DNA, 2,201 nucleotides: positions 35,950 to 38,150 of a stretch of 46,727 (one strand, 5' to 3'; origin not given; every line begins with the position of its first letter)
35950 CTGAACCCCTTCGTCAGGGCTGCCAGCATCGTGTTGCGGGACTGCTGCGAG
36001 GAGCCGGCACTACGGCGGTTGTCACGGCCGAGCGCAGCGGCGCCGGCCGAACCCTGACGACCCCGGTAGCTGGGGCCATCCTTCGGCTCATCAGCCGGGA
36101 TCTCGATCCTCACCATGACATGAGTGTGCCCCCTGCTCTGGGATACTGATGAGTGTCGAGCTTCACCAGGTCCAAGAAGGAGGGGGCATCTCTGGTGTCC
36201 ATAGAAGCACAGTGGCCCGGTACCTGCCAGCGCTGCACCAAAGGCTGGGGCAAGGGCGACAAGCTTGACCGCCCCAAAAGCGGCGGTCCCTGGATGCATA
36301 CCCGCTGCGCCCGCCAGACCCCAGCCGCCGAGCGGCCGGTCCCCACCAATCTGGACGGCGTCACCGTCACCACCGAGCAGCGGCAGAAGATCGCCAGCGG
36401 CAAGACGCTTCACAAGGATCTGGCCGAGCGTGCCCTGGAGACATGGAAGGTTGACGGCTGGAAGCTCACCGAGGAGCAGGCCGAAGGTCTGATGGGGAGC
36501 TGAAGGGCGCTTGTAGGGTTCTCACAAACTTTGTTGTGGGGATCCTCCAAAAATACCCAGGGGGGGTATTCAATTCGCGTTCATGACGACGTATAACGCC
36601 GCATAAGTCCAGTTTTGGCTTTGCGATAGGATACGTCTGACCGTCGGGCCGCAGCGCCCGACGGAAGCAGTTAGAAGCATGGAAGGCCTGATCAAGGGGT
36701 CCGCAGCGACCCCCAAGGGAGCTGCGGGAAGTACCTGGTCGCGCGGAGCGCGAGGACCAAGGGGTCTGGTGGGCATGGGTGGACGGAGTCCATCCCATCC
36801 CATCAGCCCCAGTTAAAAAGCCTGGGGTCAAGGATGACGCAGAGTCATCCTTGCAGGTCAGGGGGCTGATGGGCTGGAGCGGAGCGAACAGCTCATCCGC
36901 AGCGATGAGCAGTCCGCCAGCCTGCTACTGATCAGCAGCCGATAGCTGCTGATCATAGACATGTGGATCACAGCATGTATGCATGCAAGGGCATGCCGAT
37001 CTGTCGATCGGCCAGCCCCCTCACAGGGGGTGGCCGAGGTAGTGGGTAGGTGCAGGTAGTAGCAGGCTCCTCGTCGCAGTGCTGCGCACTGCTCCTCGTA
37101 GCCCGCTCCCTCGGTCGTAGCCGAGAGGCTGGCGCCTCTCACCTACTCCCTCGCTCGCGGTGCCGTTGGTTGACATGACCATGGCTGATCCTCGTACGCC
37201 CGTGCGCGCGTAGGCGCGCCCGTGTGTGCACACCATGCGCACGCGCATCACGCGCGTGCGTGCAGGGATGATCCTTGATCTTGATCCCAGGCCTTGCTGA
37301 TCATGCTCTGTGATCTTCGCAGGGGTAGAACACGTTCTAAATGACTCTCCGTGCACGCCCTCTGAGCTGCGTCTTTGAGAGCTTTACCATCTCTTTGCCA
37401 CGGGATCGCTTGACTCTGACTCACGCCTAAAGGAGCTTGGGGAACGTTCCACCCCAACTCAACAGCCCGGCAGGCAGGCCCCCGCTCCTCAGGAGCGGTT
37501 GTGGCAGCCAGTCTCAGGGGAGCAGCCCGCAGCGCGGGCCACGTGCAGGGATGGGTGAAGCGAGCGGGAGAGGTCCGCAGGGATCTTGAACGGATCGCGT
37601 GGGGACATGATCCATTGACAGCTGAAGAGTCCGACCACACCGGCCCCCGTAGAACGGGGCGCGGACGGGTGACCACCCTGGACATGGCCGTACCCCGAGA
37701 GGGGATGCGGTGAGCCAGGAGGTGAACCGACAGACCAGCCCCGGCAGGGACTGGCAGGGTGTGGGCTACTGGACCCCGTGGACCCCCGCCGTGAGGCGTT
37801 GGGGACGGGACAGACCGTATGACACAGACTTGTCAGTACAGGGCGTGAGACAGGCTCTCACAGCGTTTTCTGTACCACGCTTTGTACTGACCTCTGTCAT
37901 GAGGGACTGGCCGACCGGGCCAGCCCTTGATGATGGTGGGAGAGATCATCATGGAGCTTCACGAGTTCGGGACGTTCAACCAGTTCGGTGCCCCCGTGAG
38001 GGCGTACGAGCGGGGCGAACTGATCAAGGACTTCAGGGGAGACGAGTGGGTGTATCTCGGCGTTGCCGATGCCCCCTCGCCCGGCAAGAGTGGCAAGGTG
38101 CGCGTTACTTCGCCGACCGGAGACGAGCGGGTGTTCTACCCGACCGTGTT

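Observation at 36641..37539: The octamer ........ recurs four times, each at the apex of an inverted repeat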

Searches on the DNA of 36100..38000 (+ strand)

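Call 4: search_dna_similar(query=window:36400-38000:+, collection=phages, mode=distant, max_rows=30)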
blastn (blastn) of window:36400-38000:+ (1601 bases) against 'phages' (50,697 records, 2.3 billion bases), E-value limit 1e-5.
No match.

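Call 26: search_rna_families(source=window, start=36100, end=38000, threshold=evalue, max_evalue=5)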
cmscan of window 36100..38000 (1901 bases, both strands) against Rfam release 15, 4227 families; matches with E-value up to 5: 6.
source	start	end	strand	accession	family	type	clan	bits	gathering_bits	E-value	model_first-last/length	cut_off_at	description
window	37834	37890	+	RF04085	mir-1271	Gene; miRNA;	-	21.3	80.5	0.13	1-77/77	no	mir-1271 microRNA precursor family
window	36516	36548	+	RF00500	TCV_H5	Cis-reg;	-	17.8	70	3.1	1-45/45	no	Turnip crinkle virus (TCV) repressor of minus strand synthesis H5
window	36233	36295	+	RF02063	STnc350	Gene; sRNA;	-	17.8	60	4.2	1-68/68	no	Salmonella enterica sRNA STnc350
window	36751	36818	-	RF03797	mir-9235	Gene; miRNA;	-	17.4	95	3.8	1-70/70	no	mir-9235 microRNA precursor family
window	37009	37038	-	RF02803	PyrR205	Gene; snRNA; snoRNA; HACA-box;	-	16.3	35.6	2.5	7-41/61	no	Pyrobaculum sRNA 205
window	37747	37813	+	RF02040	HOTTIP_1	Gene; lncRNA;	-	15.9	50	2.2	1-57/57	no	HOXA transcript at the distal tip, conserved region 1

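Call 97: build_rna_model(alignment_id=A5, structure=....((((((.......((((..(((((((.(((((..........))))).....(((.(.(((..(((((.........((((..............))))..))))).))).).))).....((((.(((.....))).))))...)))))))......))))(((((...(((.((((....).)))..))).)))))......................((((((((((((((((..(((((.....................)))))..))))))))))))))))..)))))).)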
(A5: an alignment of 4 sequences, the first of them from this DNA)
Model R1 built from alignment A5 (4 sequences, 300 columns); structure: as given.
model positions 281; base pairs 78; branch points 4; effective number of sequences 0.98; information 0.59 bits per position. Calibrated on 0.2 Mb of random sequence (short: E-values are rough).
structure used (alignment columns):
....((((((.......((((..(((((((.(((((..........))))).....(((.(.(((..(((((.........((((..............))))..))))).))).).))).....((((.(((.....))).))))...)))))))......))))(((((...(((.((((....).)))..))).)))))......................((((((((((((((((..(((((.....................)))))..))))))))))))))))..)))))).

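Call 98: search_with_rna_model(model_id=R1, sources=[window, L003, L005, L006, L007, L008, L010, L012, L017, L018, L021, L024, L025, L026, L027, L028, L031, L037, L041, L042, L050, L002, L045, L047], max_evalue=1, make_alignment=true)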
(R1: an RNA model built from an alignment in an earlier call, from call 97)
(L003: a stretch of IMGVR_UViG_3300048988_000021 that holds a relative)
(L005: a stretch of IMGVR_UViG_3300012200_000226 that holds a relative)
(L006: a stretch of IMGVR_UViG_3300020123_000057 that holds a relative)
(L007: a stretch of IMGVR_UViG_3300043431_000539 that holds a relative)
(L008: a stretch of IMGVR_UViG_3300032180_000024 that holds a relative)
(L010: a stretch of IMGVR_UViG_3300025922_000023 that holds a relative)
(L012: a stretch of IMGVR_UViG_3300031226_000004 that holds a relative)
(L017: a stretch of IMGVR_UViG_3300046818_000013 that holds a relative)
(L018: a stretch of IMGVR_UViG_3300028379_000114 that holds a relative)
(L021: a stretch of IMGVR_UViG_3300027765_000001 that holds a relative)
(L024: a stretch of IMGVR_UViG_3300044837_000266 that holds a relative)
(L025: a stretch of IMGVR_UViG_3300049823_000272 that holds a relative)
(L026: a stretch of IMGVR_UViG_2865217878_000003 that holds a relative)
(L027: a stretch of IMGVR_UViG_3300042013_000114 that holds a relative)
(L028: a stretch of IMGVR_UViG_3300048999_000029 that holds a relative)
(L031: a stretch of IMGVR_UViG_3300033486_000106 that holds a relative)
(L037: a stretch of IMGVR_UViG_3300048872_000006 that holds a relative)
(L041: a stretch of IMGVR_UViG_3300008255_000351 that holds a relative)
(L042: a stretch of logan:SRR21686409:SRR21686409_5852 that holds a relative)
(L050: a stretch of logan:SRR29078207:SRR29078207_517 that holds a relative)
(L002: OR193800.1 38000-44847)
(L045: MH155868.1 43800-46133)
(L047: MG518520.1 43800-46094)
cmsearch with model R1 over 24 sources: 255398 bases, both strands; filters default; matches with E-value up to 1: 10.
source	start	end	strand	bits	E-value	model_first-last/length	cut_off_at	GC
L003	2312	2602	-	324.9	8.2e-95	1-281/281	no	0.63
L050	2899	3177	-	316.3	2.9e-92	1-281/281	no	0.63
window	37613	37900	+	315.9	3.8e-92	1-281/281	no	0.64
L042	2795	3077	-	266.9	1.4e-77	1-281/281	no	0.66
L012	3521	3778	-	89.8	6.2e-25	1-281/281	no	0.64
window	37832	37904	-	18.8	0.00076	196-272/281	no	0.53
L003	2308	2380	+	18.8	0.00076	196-272/281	no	0.53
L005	901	922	-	10.1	0.29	1-281/281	no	0.73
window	27618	27663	+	9.9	0.33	59-105/281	no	0.59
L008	8397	8441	-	8.3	0.98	58-106/281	no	0.71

Alignment A6: 10 matches aligned to the model, 338 columns, each read 5' to 3' on its own strand. Consensus structure (alignment columns), stored with it:
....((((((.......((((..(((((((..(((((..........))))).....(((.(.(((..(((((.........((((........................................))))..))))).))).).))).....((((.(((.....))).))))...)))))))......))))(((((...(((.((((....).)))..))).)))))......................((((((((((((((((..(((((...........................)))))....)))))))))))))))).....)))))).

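Call 99: search_with_rna_model(model_id=R1, sources=[window, L003, L012, L042, L050], max_evalue=1e-10, make_alignment=true, show_alignments=5)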
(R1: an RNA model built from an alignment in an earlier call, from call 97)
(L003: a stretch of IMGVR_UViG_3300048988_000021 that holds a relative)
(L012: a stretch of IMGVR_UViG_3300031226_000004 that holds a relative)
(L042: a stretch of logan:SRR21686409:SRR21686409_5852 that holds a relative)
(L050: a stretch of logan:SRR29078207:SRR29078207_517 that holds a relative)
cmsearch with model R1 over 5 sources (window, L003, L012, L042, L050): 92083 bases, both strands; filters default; matches with E-value up to 1e-10: 5.
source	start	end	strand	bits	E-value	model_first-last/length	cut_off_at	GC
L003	2312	2602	-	324.9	3e-95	1-281/281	no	0.63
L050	2899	3177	-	316.3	1.1e-92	1-281/281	no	0.63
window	37613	37900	+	315.9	1.4e-92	1-281/281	no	0.64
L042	2795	3077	-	266.9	5.2e-78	1-281/281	no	0.66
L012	3521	3778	-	89.8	2.2e-25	1-281/281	no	0.64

Alignment A7: 5 matches aligned to the model, 337 columns, each read 5' to 3' on its own strand. Consensus structure (alignment columns), stored with it:
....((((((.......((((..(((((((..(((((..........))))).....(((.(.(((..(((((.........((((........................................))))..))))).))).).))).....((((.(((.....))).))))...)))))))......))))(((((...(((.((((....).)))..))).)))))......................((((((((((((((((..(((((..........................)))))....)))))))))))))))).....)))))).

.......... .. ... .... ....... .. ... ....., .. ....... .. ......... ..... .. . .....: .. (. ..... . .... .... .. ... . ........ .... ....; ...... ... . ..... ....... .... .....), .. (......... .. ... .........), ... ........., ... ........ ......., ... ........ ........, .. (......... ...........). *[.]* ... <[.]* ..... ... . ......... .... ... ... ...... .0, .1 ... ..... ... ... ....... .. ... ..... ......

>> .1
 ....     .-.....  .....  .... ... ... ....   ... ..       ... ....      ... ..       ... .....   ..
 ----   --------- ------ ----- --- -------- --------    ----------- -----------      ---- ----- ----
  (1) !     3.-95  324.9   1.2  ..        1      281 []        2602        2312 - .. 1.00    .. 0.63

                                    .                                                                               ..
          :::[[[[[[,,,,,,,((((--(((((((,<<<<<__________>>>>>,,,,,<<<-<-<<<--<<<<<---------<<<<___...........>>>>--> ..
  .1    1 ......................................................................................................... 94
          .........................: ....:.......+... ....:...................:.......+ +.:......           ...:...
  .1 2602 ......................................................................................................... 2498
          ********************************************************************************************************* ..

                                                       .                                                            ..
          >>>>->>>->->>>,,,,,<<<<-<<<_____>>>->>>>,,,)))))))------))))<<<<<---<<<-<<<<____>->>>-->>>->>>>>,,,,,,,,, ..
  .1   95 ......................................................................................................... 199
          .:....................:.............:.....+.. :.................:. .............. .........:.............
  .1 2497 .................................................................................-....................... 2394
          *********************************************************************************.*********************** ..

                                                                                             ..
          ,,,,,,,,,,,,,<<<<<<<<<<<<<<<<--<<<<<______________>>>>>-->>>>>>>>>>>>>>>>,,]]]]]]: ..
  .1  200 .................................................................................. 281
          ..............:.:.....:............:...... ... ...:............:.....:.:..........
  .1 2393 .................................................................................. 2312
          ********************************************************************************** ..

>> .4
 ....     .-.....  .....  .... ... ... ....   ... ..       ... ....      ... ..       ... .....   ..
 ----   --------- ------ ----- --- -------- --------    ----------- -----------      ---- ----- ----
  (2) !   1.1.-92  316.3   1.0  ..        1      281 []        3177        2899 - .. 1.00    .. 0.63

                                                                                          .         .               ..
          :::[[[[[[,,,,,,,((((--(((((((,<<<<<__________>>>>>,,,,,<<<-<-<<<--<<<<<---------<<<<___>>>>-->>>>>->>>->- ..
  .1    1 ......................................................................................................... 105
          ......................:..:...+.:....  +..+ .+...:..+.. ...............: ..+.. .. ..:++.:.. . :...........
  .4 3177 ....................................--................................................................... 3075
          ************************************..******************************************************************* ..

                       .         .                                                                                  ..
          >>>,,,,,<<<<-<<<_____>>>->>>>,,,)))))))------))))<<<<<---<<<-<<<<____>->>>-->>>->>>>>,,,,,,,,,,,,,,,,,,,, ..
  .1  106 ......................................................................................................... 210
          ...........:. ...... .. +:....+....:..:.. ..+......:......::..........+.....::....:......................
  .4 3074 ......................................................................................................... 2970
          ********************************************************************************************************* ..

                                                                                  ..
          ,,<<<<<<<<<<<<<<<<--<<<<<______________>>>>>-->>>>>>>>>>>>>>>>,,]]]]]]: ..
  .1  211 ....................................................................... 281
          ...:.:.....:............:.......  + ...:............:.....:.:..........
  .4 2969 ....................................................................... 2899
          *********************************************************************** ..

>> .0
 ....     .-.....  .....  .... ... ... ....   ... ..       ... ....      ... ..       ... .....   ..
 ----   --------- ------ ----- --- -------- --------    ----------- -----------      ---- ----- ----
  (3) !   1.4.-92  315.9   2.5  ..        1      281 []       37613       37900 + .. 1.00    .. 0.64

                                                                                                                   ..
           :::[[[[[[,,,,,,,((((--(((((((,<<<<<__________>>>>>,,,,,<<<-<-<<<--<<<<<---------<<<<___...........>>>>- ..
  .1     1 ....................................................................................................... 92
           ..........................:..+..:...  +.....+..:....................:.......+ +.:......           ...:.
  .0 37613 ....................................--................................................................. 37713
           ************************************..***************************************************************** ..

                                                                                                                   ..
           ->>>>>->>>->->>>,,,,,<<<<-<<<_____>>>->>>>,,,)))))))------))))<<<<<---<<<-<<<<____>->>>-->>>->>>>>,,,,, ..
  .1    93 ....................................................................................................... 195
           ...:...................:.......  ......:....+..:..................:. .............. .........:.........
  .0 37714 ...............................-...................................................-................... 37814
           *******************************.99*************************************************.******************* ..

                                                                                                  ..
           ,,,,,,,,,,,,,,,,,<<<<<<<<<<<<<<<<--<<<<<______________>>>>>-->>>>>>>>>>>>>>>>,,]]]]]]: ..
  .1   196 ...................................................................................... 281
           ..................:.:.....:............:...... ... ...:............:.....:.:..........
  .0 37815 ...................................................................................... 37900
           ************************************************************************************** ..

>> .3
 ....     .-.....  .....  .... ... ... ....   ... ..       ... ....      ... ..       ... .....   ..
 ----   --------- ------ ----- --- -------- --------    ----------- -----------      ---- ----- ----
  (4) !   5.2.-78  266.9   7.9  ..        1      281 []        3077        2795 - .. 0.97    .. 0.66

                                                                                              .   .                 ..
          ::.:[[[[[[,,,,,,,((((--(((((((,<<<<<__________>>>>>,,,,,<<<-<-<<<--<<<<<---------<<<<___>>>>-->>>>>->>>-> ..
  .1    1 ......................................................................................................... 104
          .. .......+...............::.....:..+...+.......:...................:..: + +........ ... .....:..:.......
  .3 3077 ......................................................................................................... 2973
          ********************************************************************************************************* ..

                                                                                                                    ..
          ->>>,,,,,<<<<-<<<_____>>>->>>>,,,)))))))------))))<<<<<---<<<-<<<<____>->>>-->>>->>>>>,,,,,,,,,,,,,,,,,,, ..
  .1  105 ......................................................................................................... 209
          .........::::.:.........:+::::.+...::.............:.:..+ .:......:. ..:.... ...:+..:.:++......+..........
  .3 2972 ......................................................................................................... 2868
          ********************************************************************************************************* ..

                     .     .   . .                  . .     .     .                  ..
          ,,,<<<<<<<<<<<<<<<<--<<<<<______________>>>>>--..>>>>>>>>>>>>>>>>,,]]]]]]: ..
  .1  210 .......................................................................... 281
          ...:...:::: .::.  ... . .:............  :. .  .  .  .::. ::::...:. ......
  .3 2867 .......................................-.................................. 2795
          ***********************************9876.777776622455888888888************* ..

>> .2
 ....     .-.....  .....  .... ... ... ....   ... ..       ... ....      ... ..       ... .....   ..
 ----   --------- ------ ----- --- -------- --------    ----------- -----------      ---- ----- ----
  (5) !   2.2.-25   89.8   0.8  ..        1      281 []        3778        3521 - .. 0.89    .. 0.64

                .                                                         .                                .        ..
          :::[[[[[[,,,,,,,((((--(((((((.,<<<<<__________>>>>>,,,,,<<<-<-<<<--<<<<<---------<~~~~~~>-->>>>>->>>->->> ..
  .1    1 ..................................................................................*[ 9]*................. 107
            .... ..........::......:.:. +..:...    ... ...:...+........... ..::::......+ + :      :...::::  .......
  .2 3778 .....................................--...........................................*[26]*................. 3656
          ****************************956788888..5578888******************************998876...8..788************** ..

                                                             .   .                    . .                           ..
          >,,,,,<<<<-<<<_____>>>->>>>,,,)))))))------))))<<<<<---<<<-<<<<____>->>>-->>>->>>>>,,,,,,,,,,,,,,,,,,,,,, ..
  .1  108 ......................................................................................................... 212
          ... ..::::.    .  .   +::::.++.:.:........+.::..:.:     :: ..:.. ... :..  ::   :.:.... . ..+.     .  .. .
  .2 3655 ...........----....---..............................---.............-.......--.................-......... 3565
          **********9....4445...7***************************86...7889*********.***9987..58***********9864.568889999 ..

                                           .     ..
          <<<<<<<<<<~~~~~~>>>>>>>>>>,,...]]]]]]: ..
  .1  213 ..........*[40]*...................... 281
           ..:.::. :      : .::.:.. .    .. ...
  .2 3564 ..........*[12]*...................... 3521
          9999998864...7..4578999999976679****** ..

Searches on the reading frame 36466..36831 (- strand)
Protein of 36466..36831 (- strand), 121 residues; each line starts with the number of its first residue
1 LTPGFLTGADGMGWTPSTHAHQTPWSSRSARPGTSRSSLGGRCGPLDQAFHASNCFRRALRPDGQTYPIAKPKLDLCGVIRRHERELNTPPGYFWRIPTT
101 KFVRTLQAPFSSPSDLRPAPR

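Call 10: search_protein_families(library=phrogs, proteins=[window:36466-36831:-], max_evalue=0.01)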
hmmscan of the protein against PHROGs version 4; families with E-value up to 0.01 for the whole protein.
window:36466-36831:- (121 aa): 0 families

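Call 11: search_protein_families(library=pfam, proteins=[window:36466-36831:-], max_evalue=0.01)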
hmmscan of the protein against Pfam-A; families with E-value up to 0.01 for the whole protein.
window:36466-36831:- (121 aa): 0 families
